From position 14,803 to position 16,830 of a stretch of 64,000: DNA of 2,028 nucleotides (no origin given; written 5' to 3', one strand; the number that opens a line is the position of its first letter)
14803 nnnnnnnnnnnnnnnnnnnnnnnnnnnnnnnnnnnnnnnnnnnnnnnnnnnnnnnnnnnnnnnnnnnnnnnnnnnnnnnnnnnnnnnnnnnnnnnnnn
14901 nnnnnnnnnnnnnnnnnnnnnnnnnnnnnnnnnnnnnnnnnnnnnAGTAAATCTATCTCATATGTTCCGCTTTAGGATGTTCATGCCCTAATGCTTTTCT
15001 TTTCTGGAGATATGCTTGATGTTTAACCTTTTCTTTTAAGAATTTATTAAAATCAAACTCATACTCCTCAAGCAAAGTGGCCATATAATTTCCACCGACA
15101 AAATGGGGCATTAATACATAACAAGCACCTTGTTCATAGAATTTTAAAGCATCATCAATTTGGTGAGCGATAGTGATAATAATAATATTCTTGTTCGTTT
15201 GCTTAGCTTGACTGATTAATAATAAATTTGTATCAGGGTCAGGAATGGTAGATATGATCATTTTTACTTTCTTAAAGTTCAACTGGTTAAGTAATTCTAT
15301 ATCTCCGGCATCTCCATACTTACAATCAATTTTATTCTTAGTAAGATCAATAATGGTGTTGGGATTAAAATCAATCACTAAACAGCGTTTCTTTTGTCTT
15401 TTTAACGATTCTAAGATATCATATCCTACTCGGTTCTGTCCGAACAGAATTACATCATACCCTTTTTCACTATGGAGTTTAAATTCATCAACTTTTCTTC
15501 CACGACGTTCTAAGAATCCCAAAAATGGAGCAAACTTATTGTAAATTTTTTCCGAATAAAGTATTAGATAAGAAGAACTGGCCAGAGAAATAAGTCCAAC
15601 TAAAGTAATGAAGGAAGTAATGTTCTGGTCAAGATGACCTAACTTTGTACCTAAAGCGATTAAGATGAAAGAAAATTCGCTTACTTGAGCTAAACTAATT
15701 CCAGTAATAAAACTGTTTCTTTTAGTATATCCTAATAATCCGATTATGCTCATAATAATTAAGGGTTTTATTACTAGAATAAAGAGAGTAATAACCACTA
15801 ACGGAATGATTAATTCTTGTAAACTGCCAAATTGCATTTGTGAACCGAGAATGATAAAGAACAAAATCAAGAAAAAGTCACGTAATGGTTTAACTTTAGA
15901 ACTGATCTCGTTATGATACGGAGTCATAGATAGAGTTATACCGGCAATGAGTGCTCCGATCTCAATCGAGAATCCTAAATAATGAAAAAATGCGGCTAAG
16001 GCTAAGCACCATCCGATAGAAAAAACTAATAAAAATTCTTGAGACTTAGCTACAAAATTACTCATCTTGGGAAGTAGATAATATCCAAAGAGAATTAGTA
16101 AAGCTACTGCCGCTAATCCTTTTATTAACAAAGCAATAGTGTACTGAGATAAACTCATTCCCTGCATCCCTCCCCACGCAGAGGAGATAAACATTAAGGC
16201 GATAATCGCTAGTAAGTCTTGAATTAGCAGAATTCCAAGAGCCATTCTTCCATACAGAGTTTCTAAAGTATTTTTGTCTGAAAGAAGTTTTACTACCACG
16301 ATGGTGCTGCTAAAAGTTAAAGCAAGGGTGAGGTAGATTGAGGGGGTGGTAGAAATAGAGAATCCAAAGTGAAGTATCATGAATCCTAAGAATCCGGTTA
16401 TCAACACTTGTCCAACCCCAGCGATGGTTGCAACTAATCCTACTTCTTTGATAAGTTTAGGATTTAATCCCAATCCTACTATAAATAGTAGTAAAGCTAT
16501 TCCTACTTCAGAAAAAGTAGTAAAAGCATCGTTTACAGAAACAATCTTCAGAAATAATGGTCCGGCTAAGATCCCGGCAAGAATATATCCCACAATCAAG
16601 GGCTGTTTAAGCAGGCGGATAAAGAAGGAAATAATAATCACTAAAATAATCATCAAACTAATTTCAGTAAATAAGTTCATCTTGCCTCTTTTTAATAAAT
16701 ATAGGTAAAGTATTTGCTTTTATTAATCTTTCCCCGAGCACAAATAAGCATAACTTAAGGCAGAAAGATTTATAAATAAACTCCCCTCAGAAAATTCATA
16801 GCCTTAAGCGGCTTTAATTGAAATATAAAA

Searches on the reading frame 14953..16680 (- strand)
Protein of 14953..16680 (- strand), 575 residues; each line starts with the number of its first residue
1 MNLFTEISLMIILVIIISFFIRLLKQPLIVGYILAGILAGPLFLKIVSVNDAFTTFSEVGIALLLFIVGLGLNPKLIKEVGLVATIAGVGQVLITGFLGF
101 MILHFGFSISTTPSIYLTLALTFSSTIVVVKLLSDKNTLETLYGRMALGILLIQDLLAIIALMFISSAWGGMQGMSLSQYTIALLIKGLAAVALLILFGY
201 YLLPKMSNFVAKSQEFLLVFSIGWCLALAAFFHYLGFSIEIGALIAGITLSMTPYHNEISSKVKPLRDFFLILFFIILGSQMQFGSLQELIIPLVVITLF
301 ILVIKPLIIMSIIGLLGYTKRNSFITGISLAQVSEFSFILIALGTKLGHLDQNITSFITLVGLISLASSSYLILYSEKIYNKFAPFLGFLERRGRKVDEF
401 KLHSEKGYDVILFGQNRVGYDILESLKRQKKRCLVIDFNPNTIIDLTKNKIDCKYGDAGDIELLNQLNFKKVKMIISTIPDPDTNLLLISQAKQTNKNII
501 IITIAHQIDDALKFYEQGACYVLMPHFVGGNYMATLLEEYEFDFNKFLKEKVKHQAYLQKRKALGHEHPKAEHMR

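Call 95: search_protein_families(library=pfam, proteins=[window:14953-16680:-], max_evalue=0.001)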
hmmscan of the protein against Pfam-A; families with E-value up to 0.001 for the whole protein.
window:14953-16680:- (575 aa): 2 families
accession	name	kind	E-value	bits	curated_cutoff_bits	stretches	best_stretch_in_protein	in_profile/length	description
PF00999.27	Na_H_Exchanger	-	5e-58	197.2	26.2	1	11-367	3-363/375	Sodium/hydrogen exchanger, transmembrane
PF02254.24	TrkA_N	-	8.5e-20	71.7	23.8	1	410-525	1-116/116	TrkA-N domain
